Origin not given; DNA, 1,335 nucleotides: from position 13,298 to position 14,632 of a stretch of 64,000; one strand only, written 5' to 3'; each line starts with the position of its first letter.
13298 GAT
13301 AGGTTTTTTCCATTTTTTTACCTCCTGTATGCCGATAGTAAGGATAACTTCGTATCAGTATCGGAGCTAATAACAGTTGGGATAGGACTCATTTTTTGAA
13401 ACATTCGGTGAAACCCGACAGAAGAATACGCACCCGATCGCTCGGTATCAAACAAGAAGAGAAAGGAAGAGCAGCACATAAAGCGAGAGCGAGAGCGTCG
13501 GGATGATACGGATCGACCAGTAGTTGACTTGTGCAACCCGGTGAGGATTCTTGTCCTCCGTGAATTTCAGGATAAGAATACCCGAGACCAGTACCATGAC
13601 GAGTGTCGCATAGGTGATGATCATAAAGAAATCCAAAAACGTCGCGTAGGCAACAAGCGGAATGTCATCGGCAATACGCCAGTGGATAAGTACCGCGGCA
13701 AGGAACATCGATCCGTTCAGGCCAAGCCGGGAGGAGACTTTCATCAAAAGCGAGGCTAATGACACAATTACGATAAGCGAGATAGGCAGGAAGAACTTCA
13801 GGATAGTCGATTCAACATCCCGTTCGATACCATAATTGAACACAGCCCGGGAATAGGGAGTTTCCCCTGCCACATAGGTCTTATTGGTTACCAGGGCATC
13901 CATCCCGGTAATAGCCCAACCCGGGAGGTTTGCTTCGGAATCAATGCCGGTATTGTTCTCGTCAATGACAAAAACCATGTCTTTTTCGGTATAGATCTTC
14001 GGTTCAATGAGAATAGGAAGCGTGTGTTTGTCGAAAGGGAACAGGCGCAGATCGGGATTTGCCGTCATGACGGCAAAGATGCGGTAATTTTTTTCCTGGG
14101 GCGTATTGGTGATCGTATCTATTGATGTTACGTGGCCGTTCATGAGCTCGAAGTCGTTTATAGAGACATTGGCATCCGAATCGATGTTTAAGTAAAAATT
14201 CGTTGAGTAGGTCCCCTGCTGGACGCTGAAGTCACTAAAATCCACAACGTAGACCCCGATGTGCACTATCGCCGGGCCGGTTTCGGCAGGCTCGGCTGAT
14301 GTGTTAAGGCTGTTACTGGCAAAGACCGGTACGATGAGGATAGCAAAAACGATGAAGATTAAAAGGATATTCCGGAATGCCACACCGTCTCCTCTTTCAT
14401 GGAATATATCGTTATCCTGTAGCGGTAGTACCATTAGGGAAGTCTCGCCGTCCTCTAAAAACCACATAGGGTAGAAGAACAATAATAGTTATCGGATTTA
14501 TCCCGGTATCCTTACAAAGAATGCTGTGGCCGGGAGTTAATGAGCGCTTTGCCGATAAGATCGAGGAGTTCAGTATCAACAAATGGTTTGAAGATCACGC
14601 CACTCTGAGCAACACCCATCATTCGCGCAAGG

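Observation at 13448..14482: Cys-loop-receptor-type pentameric ligand-gated ion channel homologue in an archaeon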

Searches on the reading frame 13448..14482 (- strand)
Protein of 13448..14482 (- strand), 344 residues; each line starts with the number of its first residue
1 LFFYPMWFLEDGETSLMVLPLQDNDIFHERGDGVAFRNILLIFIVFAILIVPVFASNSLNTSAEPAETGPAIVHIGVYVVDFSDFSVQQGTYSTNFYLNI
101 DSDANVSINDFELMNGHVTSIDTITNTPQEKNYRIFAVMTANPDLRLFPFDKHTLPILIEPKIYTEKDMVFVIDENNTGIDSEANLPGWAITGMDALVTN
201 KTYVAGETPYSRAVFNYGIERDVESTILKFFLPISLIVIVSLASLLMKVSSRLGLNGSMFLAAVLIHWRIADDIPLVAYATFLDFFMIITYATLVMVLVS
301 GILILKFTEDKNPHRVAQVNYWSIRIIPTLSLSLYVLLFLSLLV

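Call 3: search_protein_families(library=pfam, proteins=[window:13448-14482:-], max_evalue=1)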
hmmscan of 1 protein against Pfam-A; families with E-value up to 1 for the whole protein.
window:13448-14482:- (344 aa): 1 family
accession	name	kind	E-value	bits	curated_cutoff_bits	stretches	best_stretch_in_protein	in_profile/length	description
PF02931.28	Neur_chan_LBD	-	0.0016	18.3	26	1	136-199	121-185/216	Neurotransmitter-gated ion-channel ligand binding domain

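Call 4: search_protein_families(library=ncbifam, proteins=[window:13448-14482:-], max_evalue=1)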
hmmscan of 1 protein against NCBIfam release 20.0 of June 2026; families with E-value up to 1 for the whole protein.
window:13448-14482:- (344 aa): 2 families
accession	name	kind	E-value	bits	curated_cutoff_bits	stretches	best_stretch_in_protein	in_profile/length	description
TIGR00860.1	LIC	subfamily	5.6e-15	55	280.2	1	136-313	154-336/462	cation transporter family protein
NF033918.0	LGIC_1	subfamily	2.7e-10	40.1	500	1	144-311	107-286/305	ligand-gated ion channel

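Call 5: search_solved_structures(query=window:13448-14482:-, max_evalue=1, show_alignments=3)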
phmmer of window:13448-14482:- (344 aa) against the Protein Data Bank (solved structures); distinct sequences matched with E-value up to 1: 217 (the best 60 are shown).
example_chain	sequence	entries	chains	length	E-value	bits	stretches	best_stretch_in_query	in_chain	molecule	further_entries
5osa_A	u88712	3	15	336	5e-14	55.4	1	135-335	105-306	Proton-gated ion channel,Gamma-aminobutyric acid receptor subunit alpha-1,Gamma-aminobutyr | Proton-gated ion channel,Gamma-aminobutyric acid receptor subunit a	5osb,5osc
9ftg_A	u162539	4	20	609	8.8e-14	54.6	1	131-337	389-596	Neurotransmitter-gated ion-channel ligand-binding domain-containing protein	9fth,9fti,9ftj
6v4a_A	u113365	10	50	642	9.7e-14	54.5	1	131-337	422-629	Neur_chan_LBD domain-containing protein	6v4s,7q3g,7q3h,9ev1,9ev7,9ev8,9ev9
6fvq_A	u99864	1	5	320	1.1e-12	51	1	144-329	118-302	Cys-loop ligand-gated ion channel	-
6fl9_A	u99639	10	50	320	1.1e-12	51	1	144-329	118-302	Cys-loop ligand-gated ion channel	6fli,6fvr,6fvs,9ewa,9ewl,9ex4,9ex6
5o8f_A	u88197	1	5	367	5.1e-12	48.8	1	134-331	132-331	Gamma-aminobutyric acid receptor subunit beta-3,Gamma-aminobutyric acid receptor subunit a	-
5ojm_A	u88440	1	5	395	5.9e-12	48.6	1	134-331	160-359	Human GABAA receptor chimera beta3-alpha5,Gamma-aminobutyric acid receptor subunit beta-3,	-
6qfa_B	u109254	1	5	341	6.7e-11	45.1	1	134-339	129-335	Gamma-aminobutyric acid receptor subunit beta-3,Gamma-aminobutyric acid receptor subunit b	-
7a5v_A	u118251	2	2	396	1e-10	44.6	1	134-339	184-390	Gamma-aminobutyric acid receptor subunit beta-3,Gamma-aminobutyric acid receptor subunit b | Gamma-aminobutyric acid receptor subunit beta-3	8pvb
7t0w_A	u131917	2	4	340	1.2e-10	44.3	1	134-331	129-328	Gamma-aminobutyric acid receptor subunit beta-2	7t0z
6d6t_A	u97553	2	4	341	1.4e-10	44.1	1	134-333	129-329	Gamma-aminobutyric acid receptor subunit beta-2,Gamma-aminobutyric acid receptor subunit b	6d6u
6x3s_A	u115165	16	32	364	1.6e-10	43.9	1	134-333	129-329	Gamma-aminobutyric acid receptor subunit beta-2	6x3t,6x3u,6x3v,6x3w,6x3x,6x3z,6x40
9fg0_B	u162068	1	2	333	3.8e-10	42.7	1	134-339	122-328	Gamma-aminobutyric acid receptor subunit beta-3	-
9ff0_A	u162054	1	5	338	3.8e-10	42.6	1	134-339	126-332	Gamma-aminobutyric acid receptor subunit beta-3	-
4cof_A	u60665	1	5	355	4.3e-10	42.5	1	134-339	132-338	GAMMA-AMINOBUTYRIC ACID RECEPTOR SUBUNIT BETA-3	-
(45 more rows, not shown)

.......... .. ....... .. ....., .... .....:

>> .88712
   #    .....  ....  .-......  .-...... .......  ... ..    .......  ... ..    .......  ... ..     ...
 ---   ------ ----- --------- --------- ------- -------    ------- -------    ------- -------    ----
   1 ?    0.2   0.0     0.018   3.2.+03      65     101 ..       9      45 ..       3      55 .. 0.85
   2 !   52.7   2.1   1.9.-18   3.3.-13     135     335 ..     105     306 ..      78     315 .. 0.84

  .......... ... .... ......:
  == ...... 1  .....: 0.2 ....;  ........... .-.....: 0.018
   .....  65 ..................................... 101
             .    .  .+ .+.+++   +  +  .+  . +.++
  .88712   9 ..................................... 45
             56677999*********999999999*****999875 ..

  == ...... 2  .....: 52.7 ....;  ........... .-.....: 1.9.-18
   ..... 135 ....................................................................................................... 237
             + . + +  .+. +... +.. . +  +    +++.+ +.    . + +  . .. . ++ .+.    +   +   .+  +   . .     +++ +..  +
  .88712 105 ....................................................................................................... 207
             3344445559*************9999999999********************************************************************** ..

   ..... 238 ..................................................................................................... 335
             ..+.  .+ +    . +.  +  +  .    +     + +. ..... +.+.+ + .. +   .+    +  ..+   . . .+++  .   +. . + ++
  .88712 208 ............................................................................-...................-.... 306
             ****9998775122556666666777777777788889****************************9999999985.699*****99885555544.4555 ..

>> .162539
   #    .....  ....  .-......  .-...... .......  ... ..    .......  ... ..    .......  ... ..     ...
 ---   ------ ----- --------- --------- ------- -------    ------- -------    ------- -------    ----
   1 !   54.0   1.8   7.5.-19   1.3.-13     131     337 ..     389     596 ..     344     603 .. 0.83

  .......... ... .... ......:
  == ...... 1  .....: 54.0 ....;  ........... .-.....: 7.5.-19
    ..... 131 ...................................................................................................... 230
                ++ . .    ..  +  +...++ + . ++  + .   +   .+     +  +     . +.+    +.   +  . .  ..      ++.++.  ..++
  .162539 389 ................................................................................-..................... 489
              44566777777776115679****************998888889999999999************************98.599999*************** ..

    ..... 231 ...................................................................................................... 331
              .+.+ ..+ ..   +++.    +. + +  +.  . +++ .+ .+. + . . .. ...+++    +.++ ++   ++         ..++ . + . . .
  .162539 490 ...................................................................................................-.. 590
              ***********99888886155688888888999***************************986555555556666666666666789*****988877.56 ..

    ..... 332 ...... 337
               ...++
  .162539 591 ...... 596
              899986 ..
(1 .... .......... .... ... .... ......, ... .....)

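Call 6: find_homologous_proteins(query=window:13448-14482:-, max_evalue=0.001)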
Query window:13448-14482:- (344 aa): 354 proteins with E <= 0.001 among 5427 candidates; the best 120 are listed.
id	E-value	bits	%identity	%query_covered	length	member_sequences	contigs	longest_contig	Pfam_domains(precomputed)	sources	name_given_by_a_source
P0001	1.1e-215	733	100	99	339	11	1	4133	-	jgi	jgi:hypothetical protein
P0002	1.8e-186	637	89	92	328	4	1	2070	-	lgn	-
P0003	2.2e-179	614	86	92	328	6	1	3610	-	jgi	-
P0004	3.7e-159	547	76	95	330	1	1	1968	-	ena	-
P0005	5.4e-159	547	76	95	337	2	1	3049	-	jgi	jgi:hypothetical protein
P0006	7.2e-157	540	78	90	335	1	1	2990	-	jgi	jgi:hypothetical protein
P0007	1.4e-155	536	79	85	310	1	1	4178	-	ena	-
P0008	1.5e-155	535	79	85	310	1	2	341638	-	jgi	jgi:hypothetical protein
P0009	3.7e-154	531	75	92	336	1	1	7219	-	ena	-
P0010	7.4e-153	527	76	90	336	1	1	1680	-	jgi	-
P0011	2.3e-151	522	76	90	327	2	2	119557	-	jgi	jgi:hypothetical protein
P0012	5.5e-151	520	75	92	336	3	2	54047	-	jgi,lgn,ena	jgi:hypothetical protein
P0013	7.5e-151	520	76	90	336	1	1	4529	-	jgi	jgi:hypothetical protein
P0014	9.8e-151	520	76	90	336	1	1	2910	-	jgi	jgi:hypothetical protein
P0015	3.3e-150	518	72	94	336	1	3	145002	-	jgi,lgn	jgi:hypothetical protein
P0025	7.9e-144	497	72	89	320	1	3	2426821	-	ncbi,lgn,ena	-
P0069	2.1e-121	423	68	83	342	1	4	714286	-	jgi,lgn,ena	jgi:hypothetical protein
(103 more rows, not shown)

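Call 14: find_encoding_contigs(protein=P0025, flank=6000, max_places=3)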
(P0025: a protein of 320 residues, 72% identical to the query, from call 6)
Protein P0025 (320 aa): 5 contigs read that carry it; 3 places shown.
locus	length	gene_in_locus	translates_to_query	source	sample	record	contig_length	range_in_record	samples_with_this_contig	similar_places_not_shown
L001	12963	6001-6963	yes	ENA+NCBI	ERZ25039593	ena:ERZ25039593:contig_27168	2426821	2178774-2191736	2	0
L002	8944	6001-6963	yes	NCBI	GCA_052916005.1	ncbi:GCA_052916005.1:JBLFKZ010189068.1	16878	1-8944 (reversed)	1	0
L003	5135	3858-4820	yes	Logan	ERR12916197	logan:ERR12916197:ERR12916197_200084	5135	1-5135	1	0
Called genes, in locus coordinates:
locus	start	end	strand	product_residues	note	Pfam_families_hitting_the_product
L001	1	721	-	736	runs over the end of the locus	PF00072:Response_reg, PF13426:PAS_9 (faint), PF08447:PAS_3, PF08448:PAS_4, PF00989:PAS, PF13188:PAS_8 (weak), PF08447:PAS_3, PF02518:HATPase_c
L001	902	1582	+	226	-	PF00156:Pribosyltran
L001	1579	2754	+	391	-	-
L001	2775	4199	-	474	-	PF00989:PAS, PF08448:PAS_4, PF13426:PAS_9, PF02518:HATPase_c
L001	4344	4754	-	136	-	-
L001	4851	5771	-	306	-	PF02086:MethyltransfD12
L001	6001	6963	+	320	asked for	-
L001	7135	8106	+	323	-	PF01694:Rhomboid (faint)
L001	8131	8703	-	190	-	PF00857:Isochorismatase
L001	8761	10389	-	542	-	PF01368:DHH, PF00571:CBS (weak), PF07085:DRTGG, PF00571:CBS (weak), PF02833:DHHA2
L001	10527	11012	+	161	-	PF03551:PadR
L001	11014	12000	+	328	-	PF00005:ABC_tran, PF13175:AAA_15 (faint), PF13304:AAA_21 (weak), PF13732:DrrA1-3_C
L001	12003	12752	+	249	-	PF01061:ABC2_membrane, PF12698:ABC2_membrane_3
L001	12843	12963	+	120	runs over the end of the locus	PF01906:YbjQ_1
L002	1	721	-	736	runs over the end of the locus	PF00072:Response_reg, PF13426:PAS_9 (faint), PF08447:PAS_3 (weak), PF08448:PAS_4, PF00989:PAS, PF13188:PAS_8 (weak), PF08447:PAS_3, PF02518:HATPase_c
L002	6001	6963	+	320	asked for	-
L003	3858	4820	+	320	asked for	-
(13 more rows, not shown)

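Call 15: find_encoding_contigs(protein=P0069, flank=6000, max_places=3)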
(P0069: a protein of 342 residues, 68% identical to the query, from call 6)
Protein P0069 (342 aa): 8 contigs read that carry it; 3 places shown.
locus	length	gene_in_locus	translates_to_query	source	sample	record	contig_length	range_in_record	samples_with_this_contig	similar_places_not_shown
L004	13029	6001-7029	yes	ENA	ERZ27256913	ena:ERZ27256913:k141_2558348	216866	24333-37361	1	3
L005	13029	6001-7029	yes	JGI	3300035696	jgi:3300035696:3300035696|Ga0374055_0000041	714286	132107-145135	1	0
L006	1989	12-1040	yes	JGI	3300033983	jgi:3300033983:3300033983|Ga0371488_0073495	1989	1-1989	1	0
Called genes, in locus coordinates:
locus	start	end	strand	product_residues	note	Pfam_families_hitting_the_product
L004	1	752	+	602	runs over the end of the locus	PF00072:Response_reg, PF00989:PAS, PF08448:PAS_4, PF13188:PAS_8 (faint), PF13426:PAS_9, PF02518:HATPase_c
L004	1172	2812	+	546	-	PF00118:Cpn60_TCP1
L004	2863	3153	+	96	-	-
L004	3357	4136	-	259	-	PF01936:NYN, PF12872:OST-HTH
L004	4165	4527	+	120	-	-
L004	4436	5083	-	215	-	-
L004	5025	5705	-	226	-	PF00156:Pribosyltran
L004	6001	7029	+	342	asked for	-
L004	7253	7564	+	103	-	PF03992:ABM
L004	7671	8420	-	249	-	PF01061:ABC2_membrane, PF12698:ABC2_membrane_3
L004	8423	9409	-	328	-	PF13175:AAA_15 (faint), PF00005:ABC_tran, PF00004:AAA (faint), PF13304:AAA_21 (weak), PF13732:DrrA1-3_C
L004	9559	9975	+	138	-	-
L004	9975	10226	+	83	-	-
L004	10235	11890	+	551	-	PF00317:Ribonuc_red_lgN, PF02867:Ribonuc_red_lgC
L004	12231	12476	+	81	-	PF10967:DUF2769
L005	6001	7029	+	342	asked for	-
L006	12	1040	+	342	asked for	-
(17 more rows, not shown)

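Call 16: search_protein_representatives(protein=window:13448-14482:-)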
Query: 344 residues. Proteins with E-value up to 0.001 (for the whole library): 2193; up to 1e-10: 554; up to 1e-30: 67. The best 150 are listed.
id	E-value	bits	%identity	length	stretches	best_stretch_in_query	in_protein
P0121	4.1e-110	384.4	63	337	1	39-344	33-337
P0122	4.3e-78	279.1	66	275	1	139-340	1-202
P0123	6.5e-78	278.6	54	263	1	25-267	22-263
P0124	1.7e-76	273.9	47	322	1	38-342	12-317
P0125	8.0e-72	258.5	61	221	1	109-312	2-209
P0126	6.7e-71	255.5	67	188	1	159-344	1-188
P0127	1.7e-58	214.7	91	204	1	197-313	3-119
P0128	6.7e-58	212.8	38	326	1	35-342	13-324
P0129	1.0e-50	189.2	38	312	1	64-340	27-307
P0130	1.6e-46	175.4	41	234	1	114-342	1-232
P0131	9.2e-44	166.3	35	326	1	58-340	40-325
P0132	2.6e-43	164.8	34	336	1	71-334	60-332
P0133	6.4e-42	160.3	51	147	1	48-189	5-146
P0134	1.4e-40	155.9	61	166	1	36-162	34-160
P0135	2.9e-40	154.8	33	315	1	66-340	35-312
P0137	3.9e-39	151.1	32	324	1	41-312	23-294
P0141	3.5e-38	148.0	31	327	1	58-334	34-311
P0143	6.3e-38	147.1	31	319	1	39-337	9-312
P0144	7.8e-38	146.8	35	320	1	64-340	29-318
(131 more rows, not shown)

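Call 19: search_protein_families(library=pfam, alignment_id=A2, max_evalue=0.01)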
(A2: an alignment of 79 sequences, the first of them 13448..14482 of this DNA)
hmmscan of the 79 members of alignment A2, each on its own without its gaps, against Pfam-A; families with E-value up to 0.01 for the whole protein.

A. member 1, window:13448-14482:- (344 aa): 1 family
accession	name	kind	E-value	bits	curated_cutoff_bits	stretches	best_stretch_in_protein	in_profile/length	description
PF02931.28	Neur_chan_LBD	-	0.0016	18.3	26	0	136-199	121-185/216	Neurotransmitter-gated ion-channel ligand binding domain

B. families by the number of members that match (of 79 scanned): 6 families
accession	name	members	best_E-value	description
PF02932.22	Neur_chan_memb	24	1.3e-09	Neurotransmitter-gated ion-channel transmembrane region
PF02931.28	Neur_chan_LBD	24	4.6e-07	Neurotransmitter-gated ion-channel ligand binding domain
PF23849.1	Phage_TTP_2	1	0.004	Phage tail tube protein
PF10611.14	DUF2469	1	0.0044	Protein of unknown function (DUF2469)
PF01621.22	Fusion_gly_K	1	0.0056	Cell fusion glycoprotein K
PF19857.4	DUF6332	1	0.0076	Family of unknown function (DUF6332)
